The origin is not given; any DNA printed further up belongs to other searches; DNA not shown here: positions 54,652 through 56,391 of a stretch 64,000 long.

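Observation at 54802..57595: Tandem duplicated ~470-aa transferases resembling CMP-ulosonate (Kps/Capsule_synth-type) glycosyltransferases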

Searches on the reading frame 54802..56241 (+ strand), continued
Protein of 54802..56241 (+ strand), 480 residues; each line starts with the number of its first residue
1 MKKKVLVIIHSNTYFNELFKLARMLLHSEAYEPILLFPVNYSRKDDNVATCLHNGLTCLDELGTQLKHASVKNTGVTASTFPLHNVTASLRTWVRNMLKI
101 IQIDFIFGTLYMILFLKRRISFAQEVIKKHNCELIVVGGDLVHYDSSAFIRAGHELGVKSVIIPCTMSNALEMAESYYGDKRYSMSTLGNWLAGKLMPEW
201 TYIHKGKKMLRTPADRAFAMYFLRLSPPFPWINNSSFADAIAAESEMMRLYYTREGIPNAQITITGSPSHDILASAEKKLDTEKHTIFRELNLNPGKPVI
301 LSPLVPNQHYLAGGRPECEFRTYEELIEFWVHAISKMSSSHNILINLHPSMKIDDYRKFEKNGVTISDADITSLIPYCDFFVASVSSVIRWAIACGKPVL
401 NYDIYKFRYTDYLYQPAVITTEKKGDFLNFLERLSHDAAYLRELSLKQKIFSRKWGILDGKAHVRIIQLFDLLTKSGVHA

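Call 69: search_protein_families(library=ncbifam, proteins=[L063:12938-14131:+, L063:15986-17524:+, L063:17524-19050:+, L063:19053-20477:+, L063:20486-21832:+, L063:27035-28426:+, L062:14058-15440:+, L062:12418-13710:-, L062:4155-5417:+, L062:22726-23892:+], max_evalue=0.01)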
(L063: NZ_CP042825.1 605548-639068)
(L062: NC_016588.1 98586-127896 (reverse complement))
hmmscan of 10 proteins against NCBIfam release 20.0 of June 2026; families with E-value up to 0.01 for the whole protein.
L063:12938-14131:+ (398 aa): 4 families
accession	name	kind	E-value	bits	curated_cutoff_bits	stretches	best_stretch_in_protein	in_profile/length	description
TIGR04331.1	o_ant_LIC12162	subfamily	3.7e-05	22.6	225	1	252-318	441-509/585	LIC12162 family transferase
TIGR03492.1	TIGR03492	hypoth_equivalog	0.005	15.6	219.2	1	264-315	268-319/396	lipid-A-disaccharide synthase-related protein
TIGR00661.1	MJ1255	subfamily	0.0057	16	195.9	1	271-348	225-303/321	MJ1255/VC2487 family glycosyltransferase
NF046086.1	BFO_1060_trans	domain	0.0065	15.6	200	1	225-321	196-293/365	BFO_1060 family glycosyltransferase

L063:15986-17524:+ (513 aa): 0 families

L063:17524-19050:+ (509 aa): 0 families

L063:19053-20477:+ (475 aa): 1 family
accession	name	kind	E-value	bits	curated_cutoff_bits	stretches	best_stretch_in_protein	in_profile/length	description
NF046086.1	BFO_1060_trans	domain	0.0012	18.1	200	1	325-407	208-297/365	BFO_1060 family glycosyltransferase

L063:20486-21832:+ (449 aa): 2 families
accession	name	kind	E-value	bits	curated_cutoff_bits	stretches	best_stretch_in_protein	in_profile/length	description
TIGR04396.2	surf_polysacc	subfamily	5.2e-07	29.2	125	1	276-443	198-367/427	surface carbohydrate biosynthesis protein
NF046086.1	BFO_1060_trans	domain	2e-05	23.9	200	1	309-439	225-364/365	BFO_1060 family glycosyltransferase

L063:27035-28426:+ (464 aa): 0 families

L062:14058-15440:+ (461 aa): 0 families

L062:12418-13710:- (430 aa): 0 families

L062:4155-5417:+ (421 aa): 0 families

L062:22726-23892:+ (389 aa): 0 families
